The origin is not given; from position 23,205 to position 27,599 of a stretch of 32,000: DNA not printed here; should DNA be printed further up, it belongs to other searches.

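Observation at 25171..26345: The module is inserted inside a CBM6 domain (split CBM6, nested-domain architecture)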

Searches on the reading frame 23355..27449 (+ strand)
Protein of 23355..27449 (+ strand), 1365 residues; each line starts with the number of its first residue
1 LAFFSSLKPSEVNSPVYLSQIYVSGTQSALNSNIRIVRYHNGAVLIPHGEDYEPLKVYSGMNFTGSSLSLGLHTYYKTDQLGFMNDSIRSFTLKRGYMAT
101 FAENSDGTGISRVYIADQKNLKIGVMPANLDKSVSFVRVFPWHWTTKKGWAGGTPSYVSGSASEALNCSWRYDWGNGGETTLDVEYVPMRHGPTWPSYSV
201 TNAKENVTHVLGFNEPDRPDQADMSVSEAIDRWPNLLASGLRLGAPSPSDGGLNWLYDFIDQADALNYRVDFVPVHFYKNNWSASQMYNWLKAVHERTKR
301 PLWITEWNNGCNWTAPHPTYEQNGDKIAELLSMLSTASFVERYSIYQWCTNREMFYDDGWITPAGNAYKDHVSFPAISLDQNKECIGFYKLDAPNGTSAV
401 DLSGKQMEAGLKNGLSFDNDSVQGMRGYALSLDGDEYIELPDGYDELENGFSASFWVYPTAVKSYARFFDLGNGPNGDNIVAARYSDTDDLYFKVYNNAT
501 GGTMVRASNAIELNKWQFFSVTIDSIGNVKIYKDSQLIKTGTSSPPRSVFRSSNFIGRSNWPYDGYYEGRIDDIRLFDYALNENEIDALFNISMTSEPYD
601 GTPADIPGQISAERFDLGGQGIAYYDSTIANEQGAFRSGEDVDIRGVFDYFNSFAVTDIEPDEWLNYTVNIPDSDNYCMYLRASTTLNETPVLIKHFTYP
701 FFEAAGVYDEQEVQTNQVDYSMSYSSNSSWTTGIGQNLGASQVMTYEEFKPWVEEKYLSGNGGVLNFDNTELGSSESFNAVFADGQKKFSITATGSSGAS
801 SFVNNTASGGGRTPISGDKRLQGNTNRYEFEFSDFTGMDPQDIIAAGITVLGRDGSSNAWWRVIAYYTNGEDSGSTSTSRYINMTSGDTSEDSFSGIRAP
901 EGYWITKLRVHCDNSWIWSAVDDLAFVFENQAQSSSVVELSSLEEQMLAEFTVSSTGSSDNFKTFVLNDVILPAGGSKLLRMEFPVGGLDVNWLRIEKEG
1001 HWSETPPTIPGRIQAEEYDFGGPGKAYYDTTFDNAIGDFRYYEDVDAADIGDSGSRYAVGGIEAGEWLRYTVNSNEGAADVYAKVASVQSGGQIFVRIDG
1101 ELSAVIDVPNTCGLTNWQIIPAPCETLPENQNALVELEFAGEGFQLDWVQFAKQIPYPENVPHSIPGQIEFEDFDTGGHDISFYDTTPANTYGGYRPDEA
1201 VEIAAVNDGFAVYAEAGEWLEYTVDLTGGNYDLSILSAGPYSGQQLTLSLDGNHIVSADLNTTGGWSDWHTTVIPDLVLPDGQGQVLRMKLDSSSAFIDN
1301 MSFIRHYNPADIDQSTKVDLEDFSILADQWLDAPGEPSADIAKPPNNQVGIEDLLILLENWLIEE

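Call 3: search_protein_families(library=pfam, proteins=[window:23355-27449:+], max_evalue=1)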
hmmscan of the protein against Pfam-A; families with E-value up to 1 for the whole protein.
window:23355-27449:+ (1365 aa): 5 families
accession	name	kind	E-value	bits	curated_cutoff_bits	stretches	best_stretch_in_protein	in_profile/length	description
PF11790.14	Glyco_hydro_cc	-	4.8e-37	128.2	21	1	162-368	14-237/237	Glycosyl hydrolase catalytic core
PF03422.21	CBM_6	-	9.5e-29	100.7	28.9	2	1039-1152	5-124/125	Carbohydrate binding module (family 6)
PF18099.7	CBM_35_2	-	1.4e-27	96.4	23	3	1046-1149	6-110/112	Carbohydrate binding module (family 35)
PF13385.13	Laminin_G_3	-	7.7e-25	88.2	27.6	1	433-586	2-150/151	Concanavalin A-like lectin/glucanases superfamily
PF07953.20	Toxin_R_bind_N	-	0.17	12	23.8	1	507-542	119-152/191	Clostridium neurotoxin, N-terminal receptor binding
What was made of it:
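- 23838..24458 (+): Glyco_hydro_cc (PF11790, the Pfam family that covers CAZy GH128) catalytic domain, aa 162-368. call 3 (E 4.8e-37).
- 24651..25112 (+): Laminin_G_3 (LamG-like) domain, aa 433-586. call 3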
